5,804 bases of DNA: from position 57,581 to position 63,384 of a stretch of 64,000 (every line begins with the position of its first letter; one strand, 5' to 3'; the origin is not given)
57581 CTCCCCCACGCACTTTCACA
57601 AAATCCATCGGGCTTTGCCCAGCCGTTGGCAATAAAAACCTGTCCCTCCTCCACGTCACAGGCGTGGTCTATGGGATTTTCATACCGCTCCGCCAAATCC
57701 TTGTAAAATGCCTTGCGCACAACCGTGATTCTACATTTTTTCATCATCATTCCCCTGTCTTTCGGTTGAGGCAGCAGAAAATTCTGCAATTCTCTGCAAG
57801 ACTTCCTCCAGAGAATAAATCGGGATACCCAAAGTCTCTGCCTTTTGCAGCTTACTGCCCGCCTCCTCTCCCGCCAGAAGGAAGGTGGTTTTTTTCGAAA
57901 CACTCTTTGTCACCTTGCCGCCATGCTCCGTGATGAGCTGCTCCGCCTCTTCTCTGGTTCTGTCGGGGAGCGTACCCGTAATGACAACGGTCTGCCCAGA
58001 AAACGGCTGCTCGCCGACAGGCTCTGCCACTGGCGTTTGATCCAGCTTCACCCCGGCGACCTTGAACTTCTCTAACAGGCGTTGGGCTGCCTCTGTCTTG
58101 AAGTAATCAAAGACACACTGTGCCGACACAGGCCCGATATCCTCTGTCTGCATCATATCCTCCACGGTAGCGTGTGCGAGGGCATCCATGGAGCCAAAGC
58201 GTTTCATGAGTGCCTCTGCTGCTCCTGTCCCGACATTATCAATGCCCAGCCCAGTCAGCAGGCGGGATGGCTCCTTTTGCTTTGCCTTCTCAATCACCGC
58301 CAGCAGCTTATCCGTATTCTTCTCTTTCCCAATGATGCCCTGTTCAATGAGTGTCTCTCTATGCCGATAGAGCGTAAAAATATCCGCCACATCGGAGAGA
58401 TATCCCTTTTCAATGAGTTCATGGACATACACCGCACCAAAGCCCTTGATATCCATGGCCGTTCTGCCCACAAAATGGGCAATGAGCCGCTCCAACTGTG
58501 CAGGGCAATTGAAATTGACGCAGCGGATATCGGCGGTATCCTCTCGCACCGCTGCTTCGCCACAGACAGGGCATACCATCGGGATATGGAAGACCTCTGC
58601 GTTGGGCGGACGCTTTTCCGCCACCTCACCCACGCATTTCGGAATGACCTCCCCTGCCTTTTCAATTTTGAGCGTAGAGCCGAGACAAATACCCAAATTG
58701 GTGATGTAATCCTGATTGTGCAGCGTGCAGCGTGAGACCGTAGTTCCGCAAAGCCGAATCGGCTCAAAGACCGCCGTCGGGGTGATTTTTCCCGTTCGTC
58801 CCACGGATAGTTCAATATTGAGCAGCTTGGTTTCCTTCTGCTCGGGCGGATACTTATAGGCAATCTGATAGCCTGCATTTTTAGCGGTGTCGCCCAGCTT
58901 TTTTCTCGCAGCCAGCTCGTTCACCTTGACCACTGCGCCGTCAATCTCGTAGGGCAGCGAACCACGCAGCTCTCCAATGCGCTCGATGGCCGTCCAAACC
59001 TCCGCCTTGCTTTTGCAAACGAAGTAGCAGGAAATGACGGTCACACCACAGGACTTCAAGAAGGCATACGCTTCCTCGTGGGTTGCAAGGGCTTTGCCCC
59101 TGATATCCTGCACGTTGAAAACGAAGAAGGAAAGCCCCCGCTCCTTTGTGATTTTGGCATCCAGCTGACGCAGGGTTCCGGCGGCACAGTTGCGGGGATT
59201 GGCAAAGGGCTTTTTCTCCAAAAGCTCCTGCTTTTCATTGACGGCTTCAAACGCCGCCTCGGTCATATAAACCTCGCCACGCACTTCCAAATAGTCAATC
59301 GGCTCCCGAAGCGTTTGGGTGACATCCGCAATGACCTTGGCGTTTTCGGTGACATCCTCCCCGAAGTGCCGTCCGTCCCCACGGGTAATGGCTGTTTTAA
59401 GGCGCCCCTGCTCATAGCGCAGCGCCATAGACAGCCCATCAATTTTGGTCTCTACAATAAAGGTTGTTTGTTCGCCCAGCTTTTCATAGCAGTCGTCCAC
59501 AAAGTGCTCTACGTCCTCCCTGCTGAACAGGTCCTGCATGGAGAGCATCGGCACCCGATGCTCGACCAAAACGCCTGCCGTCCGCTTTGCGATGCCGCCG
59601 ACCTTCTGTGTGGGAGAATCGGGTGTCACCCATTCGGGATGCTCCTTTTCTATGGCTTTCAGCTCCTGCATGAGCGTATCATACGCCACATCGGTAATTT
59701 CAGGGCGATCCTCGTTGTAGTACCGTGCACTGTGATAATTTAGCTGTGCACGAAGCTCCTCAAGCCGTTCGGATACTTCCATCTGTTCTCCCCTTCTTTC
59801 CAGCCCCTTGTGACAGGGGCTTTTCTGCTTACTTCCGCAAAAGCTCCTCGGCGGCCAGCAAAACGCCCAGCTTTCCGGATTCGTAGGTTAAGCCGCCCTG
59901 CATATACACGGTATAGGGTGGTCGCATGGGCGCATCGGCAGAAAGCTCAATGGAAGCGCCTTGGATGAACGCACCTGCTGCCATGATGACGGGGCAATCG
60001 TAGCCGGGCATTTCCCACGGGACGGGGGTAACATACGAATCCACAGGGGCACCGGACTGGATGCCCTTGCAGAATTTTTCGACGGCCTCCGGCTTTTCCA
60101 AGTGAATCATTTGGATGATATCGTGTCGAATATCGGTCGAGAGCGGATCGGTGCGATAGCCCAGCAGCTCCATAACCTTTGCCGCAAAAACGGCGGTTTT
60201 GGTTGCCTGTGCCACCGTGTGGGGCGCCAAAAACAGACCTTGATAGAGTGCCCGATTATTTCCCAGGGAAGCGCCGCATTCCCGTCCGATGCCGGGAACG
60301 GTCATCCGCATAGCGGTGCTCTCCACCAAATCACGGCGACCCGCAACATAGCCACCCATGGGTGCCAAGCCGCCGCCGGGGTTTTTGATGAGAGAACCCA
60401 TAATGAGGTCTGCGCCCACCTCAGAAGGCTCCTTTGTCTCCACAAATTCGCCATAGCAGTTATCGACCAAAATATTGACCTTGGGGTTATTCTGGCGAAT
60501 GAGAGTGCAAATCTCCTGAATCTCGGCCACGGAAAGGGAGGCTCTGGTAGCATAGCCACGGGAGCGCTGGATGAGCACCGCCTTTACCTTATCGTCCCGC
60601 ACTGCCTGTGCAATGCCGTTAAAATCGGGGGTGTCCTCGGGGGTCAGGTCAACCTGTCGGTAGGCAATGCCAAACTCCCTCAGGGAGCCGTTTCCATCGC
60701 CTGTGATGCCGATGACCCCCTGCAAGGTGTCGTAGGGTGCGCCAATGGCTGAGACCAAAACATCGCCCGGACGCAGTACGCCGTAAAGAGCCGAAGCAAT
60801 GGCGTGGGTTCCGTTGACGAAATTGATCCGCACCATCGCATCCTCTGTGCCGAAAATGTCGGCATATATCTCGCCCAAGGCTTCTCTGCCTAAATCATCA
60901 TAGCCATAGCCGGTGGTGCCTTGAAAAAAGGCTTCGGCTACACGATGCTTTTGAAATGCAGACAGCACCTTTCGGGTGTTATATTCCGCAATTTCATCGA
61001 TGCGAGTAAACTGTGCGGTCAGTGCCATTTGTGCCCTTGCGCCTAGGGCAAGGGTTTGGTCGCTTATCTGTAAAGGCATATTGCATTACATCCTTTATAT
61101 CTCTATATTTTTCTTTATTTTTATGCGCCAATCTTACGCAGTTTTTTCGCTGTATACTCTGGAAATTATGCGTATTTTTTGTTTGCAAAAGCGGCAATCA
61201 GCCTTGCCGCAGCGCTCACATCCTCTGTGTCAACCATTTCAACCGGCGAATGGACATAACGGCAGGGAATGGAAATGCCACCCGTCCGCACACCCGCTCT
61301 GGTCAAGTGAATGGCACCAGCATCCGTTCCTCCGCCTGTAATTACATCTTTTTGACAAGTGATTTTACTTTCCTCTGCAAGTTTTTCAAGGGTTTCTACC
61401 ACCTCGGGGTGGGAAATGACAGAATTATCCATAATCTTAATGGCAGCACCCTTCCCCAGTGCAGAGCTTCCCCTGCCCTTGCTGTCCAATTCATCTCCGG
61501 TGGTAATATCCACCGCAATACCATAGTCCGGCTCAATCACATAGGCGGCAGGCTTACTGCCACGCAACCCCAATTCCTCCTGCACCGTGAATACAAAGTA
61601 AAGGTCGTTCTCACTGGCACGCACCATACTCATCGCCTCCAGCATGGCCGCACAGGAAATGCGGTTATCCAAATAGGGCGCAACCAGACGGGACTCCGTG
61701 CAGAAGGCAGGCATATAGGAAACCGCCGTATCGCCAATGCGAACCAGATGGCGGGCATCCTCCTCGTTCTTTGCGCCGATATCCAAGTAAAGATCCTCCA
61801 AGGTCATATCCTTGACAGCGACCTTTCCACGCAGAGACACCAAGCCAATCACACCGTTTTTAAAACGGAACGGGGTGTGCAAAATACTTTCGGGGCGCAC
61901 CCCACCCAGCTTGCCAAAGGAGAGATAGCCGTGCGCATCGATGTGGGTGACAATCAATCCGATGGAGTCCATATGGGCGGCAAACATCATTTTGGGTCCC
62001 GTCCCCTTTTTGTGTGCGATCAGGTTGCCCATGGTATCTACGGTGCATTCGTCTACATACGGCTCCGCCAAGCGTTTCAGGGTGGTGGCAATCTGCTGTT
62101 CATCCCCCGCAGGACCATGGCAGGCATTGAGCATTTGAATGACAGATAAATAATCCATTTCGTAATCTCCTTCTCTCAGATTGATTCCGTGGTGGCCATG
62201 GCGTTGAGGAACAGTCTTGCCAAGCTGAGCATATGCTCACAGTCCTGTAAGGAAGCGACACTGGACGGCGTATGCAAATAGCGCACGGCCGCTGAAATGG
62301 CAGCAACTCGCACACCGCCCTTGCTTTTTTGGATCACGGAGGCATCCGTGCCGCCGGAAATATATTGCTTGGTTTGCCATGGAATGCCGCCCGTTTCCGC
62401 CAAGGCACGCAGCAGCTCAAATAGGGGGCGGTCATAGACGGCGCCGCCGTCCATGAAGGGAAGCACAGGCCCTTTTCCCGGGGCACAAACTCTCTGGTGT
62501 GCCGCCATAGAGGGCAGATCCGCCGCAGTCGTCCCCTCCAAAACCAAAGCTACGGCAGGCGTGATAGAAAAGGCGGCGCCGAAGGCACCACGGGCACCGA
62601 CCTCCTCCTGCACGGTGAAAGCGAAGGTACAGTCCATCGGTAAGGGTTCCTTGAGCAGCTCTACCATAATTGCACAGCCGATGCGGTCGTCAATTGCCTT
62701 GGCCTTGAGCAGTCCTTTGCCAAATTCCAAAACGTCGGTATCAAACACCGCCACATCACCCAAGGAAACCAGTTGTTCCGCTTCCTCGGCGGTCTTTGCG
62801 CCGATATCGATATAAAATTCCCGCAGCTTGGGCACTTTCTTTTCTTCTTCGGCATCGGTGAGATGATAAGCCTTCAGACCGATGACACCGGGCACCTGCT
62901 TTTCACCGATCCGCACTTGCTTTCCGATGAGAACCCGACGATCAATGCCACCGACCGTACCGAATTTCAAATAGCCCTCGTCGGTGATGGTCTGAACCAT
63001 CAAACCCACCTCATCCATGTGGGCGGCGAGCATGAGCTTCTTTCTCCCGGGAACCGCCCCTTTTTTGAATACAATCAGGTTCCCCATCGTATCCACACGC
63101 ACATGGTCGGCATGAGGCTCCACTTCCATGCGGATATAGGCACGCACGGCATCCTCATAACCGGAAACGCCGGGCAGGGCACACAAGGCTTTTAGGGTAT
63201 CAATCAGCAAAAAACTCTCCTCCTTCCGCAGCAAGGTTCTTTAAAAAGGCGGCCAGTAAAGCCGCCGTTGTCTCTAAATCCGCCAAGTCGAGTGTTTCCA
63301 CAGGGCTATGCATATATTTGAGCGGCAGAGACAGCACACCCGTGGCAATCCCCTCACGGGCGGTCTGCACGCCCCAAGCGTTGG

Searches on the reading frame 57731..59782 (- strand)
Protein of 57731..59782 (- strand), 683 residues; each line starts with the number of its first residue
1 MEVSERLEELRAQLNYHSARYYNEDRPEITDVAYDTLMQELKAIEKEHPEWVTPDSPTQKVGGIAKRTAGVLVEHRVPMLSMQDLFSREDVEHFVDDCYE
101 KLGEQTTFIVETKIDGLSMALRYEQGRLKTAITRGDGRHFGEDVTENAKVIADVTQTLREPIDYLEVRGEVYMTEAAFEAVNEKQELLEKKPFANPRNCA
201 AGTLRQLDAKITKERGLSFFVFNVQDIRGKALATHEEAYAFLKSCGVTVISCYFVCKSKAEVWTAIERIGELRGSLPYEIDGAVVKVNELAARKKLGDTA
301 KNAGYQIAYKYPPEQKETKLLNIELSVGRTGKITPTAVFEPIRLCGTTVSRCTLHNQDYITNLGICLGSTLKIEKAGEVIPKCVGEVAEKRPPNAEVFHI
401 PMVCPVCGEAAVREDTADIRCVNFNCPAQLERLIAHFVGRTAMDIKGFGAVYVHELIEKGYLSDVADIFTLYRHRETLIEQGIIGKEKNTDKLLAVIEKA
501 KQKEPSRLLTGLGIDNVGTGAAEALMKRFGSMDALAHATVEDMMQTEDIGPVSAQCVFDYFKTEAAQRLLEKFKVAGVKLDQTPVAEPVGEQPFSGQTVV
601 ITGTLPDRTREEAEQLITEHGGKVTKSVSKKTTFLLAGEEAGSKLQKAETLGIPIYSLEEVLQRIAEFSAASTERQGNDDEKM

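Call 38: search_protein_families(library=pfam, proteins=[window:57731-59782:-], max_evalue=0.00001)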
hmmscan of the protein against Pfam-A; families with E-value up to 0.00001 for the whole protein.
window:57731-59782:- (683 aa): 9 families
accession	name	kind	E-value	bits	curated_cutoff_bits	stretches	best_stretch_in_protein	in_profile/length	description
PF01653.23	DNA_ligase_aden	-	1.7e-74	251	27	1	73-314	7-253/253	NAD-dependent DNA ligase adenylation domain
PF03120.22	DNA_ligase_OB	-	9e-29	99.6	32.9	1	317-394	1-78/79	NAD-dependent DNA ligase OB-fold domain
PF12826.13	HHH_2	-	2.3e-19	69.7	27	1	507-569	1-63/64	Helix-hairpin-helix motif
PF00533.33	BRCT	-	2.9e-18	66.3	21.3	1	591-663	3-76/78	BRCA1 C Terminus (BRCT) domain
PF12738.14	PTCB-BRCT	-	1.7e-10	41.2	22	1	601-657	5-60/63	twin BRCT domain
PF16589.12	BRCT_2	-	5.6e-09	36.6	27.3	1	594-661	3-70/86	BRCT domain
PF22745.1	Nlig-Ia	-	2.5e-08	34.9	27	1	3-53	2-52/92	DNA ligase-like, N-terminal NAD+-binding domain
PF03119.21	DNA_ligase_ZBD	-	9.4e-08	32.2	25.8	1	404-428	2-27/27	NAD-dependent DNA ligase C4 zinc finger domain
PF09414.15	RNA_ligase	-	4.5e-06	27.3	27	1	107-262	2-136/171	RNA ligase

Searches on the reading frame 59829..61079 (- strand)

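Call 71: search_protein_families(library=pfam, proteins=[window:59829-61079:-], max_evalue=0.00001)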
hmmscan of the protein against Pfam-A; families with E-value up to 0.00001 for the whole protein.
window:59829-61079:- (416 aa): 2 families
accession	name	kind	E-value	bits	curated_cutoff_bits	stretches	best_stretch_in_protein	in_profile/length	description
PF06838.17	Met_gamma_lyase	-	5e-177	588.9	24.2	1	14-413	6-404/405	Methionine gamma-lyase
PF01053.26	Cys_Met_Meta_PP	-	2.5e-07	30.1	27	1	40-257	26-224/381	Cys/Met metabolism PLP-dependent enzyme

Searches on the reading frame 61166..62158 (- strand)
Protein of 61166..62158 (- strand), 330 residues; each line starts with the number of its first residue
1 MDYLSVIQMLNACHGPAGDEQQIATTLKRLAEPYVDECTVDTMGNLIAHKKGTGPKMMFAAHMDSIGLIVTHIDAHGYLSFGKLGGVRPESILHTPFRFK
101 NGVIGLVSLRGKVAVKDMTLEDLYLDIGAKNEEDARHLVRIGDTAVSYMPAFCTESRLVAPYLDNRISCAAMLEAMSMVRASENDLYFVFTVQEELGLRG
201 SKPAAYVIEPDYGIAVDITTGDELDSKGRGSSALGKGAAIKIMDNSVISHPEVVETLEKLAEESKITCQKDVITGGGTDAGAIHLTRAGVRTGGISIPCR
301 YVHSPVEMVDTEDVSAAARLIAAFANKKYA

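Call 71: search_protein_families(library=pfam, proteins=[window:61166-62158:-], max_evalue=0.00001)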
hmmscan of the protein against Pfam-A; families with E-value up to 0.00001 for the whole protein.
window:61166-62158:- (330 aa): 4 families
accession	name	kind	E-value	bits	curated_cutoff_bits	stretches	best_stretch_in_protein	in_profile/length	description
PF05343.19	Peptidase_M42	-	8e-83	278.3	23.2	1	44-320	1-292/292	M42 glutamyl aminopeptidase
PF01546.33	Peptidase_M20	-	2.6e-11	44.3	24.6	1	164-326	35-205/206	Peptidase family M20/M25/M40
PF02127.20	Peptidase_M18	-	2.6e-07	30.3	24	0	233-324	336-431/432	Aminopeptidase I zinc metalloprotease (M18)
PF04389.22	Peptidase_M28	-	1.7e-06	28.3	21.3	0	164-313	32-178/193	Peptidase family M28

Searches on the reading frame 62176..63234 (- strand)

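Call 71: search_protein_families(library=pfam, proteins=[window:62176-63234:-], max_evalue=0.00001)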
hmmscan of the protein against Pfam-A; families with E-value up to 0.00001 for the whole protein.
window:62176-63234:- (352 aa): 1 family
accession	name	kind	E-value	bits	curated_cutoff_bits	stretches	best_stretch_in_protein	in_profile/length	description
PF05343.19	Peptidase_M42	-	4.2e-86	289.1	23.2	1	51-338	1-292/292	M42 glutamyl aminopeptidase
